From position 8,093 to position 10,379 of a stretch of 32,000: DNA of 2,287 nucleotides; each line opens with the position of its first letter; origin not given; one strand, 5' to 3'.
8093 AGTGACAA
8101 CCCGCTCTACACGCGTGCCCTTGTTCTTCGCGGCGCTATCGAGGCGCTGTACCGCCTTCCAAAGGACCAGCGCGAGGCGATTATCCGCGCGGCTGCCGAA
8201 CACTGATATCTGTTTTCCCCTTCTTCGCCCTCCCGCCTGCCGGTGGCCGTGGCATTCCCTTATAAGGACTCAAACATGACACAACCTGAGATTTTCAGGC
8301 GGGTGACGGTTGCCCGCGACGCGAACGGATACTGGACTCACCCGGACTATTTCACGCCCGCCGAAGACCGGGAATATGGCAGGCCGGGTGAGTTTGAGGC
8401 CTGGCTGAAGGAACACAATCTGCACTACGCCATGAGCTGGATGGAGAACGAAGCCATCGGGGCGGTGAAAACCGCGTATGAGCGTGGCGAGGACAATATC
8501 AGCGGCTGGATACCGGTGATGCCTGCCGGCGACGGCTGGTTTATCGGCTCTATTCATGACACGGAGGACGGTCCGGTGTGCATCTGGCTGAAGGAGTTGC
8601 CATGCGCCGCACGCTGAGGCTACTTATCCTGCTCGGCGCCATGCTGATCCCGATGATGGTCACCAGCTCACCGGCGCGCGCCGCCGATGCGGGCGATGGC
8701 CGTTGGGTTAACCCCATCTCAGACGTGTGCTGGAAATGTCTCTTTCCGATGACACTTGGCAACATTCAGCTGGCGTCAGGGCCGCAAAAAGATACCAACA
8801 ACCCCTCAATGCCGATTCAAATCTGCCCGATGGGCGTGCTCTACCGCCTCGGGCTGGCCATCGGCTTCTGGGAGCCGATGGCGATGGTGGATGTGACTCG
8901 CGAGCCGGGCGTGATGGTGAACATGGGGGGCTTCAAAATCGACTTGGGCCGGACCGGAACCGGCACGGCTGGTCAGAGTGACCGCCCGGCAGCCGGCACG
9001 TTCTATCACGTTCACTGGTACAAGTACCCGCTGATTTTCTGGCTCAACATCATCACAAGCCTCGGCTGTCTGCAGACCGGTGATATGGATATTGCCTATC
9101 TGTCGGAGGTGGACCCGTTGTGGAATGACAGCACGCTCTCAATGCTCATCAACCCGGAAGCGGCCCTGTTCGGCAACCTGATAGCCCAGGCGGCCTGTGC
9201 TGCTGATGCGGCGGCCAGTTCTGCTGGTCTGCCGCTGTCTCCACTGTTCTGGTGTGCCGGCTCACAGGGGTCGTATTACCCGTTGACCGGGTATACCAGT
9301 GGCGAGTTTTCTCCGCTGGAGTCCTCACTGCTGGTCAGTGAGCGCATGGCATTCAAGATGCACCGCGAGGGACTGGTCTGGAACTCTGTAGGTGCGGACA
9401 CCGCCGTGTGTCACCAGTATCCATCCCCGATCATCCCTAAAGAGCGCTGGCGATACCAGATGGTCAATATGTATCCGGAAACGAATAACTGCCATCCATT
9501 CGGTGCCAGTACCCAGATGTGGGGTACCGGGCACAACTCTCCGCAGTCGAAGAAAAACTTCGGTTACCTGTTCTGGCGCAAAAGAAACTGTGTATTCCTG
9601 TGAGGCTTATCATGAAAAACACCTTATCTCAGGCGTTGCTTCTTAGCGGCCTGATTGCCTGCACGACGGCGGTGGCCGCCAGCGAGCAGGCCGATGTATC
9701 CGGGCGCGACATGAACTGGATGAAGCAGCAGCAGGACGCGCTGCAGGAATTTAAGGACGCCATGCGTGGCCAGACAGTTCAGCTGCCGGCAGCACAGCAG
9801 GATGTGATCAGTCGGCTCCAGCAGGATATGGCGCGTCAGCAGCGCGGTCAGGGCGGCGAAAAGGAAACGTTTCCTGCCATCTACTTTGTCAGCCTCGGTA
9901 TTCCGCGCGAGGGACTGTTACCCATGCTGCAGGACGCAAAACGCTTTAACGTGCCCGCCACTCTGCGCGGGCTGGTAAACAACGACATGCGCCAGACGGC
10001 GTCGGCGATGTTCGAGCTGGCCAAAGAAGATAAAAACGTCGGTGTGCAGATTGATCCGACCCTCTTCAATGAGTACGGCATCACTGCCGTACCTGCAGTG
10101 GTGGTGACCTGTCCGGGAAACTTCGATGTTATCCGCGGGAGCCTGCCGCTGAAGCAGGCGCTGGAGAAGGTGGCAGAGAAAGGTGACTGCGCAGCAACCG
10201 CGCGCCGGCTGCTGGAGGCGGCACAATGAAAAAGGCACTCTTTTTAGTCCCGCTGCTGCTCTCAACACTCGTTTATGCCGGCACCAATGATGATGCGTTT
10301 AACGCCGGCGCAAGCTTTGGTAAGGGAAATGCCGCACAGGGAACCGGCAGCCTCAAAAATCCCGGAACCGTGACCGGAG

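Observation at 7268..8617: Non-canonical 1.35-kb five-ORF block inserted between traW and traU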

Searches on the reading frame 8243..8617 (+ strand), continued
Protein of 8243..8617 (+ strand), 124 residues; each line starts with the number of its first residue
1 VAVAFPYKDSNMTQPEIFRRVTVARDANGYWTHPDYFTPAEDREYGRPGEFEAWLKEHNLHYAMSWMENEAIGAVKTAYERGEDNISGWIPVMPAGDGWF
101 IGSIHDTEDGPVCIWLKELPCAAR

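Call 94: search_dna_similar(query=window:8276-8617:+, collection=phages, mode=protein, max_rows=25, rows=spread, max_evalue=0.001)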
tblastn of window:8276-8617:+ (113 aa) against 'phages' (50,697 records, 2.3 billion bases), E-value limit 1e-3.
Records with a match: 82; places in all: 85; records where one place covers at least 80% of the query: 82.
Best place of each record, by identity: <60% 82.
By first word of the organism name: Burkholderia 30; Pseudomonas 10; Escherichia 7; Erwinia 7; Vibrio 6; Klebsiella 5; Yersinia 3; Pectobacterium 3; Enterobacteria 2; Nitrincola 2; and 5 more.
By host as written in the record: Burkholderia sp. 21; - 6; Yersinia enterocolitica 3; Klebsiella pneumoniae NI9 3; Escherichia coli 2; Escherichia coli C600 2; Erwinia horticola 2; Klebsiella pneumoniae 51503 2; and 28 more.
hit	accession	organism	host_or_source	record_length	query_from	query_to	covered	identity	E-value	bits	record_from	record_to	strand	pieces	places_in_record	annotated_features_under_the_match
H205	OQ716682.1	Yersinia phage vB_YenS-P840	Yersinia enterocolitica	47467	12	110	88%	54.0%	1e-28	113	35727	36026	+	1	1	hypothetical protein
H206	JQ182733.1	Enterobacteria phage mEp213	Escherichia coli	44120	10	112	91%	48.1%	1e-24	102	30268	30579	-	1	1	hypothetical protein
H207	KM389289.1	Escherichia phage Phi06_2987 S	-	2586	7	108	90%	44.1%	5e-20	89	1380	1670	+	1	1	record has no annotation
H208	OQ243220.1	Escherichia phage phiSTEC1575-Stx2k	Escherichia coli STEC1575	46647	2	113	99%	39.3%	8e-19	86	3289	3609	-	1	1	hypothetical protein (x2)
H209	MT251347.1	Klebsiella phage LASTA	Klebsiella pneumoniae NI9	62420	14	106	82%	43.8%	6e-19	86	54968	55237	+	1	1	hypothetical protein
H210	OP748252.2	Pectobacterium phage Ymer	Pectobacterium brasiliense CRISP 26.B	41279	7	108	90%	39.8%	1e-18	85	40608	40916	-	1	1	hypothetical protein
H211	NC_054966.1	Klebsiella phage SopranoGao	Klebsiella pneumoniae 51503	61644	14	106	82%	42.7%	4e-18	84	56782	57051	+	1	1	hypothetical protein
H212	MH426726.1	Erwinia phage Pavtok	Erwinia amylovora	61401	7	106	88%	38.2%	1e-13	71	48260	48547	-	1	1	hypothetical protein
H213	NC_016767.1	Erwinia phage PEp14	Erwinia pyrifoliae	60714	7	106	88%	37.3%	9e-14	71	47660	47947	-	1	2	hypothetical protein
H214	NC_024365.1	Pseudomonas phage phiPSA1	Pseudomonas syringae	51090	1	108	96%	33.3%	3e-7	53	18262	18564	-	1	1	hypothetical protein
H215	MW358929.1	Providencia phage PSTRCR_117lys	sewage sample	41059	1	106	94%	33.9%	2e-12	67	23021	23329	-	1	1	hypothetical protein | SAM-dependent methyltransferase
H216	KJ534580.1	Nitrincola phage 1M3-16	Nitrincola sp. M3-16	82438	12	106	84%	35.7%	4e-9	58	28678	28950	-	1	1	hypothetical protein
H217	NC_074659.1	Pseudomonas phage phiAH14a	Pseudomonas sp. ANT_H14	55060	5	106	90%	32.4%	4e-9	58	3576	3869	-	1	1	hypothetical protein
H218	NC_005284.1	Burkholderia phage phi1026b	Burkholderia pseudomallei 1026b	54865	12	113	90%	31.4%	4e-7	52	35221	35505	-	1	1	gp46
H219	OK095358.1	Burkholderia phage phiBt-TXDOH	Burkholderia pseudomallei BP82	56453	12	113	90%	31.1%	2e-7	53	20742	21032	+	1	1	hypothetical protein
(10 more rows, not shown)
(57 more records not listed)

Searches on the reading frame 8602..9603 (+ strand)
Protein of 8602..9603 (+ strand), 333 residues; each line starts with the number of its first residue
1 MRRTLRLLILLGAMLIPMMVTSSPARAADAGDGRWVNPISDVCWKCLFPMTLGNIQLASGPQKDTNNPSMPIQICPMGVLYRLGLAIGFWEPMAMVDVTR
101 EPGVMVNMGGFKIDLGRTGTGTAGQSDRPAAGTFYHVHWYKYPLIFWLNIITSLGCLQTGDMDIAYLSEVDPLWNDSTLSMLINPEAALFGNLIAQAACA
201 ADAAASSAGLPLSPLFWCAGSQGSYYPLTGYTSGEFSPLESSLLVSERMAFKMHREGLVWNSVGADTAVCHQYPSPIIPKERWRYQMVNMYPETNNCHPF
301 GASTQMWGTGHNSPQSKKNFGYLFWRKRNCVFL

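Call 5: search_protein_families(library=pfam, proteins=[window:8602-9603:+], max_evalue=1)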
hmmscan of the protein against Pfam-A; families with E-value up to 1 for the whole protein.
window:8602-9603:+ (333 aa): 1 family
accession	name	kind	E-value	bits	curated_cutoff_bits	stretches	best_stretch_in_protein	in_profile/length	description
PF06834.16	TraU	-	1.5e-107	359.9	26.5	1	34-331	2-304/306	TraU protein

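Call 6: search_protein_families(library=ncbifam, proteins=[window:8602-9603:+], max_evalue=1)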
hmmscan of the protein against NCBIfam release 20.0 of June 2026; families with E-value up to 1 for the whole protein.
window:8602-9603:+ (333 aa): 1 family
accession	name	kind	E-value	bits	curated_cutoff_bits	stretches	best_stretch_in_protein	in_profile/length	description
NF010297.0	PRK13737.1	equivalog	3.7e-183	608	298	1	14-333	9-330/330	conjugal transfer pilus assembly protein TraU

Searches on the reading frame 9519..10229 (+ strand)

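Call 5: search_protein_families(library=pfam, proteins=[window:9519-10229:+], max_evalue=1)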
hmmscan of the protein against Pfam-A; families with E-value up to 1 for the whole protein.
window:9519-10229:+ (236 aa): 1 family
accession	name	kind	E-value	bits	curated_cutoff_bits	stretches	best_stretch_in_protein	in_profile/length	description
PF09673.15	TrbC_Ftype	-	1.5e-17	64.1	24.2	1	122-199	1-79/111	Type-F conjugative transfer system pilin assembly protein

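Call 6: search_protein_families(library=ncbifam, proteins=[window:9519-10229:+], max_evalue=1)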
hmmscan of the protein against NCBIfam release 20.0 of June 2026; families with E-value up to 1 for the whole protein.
window:9519-10229:+ (236 aa): 5 families
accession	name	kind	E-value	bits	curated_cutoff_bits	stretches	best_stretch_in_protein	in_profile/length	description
NF010290.0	PRK13730.1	subfamily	4.5e-50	170.1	333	1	41-234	8-206/212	type-F conjugative transfer system pilin assembly protein TrbC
TIGR02742.1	TrbC_Ftype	equivalog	5.4e-30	103.9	66.45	1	121-234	2-128/130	type-F conjugative transfer system pilin assembly protein TrbC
NF038123.1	NF038123_dom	domain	0.084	13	40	1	192-226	19-53/206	spondin domain-containing protein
TIGR00411.1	redox_disulf_1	equivalog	0.094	12.8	92.75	1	170-197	33-60/82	MJ0307 family thioredoxin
TIGR03757.1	conj_TIGR03757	hypoth_equivalog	0.17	12.1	73.2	1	185-219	79-110/113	TIGR03757 family integrating conjugative element protein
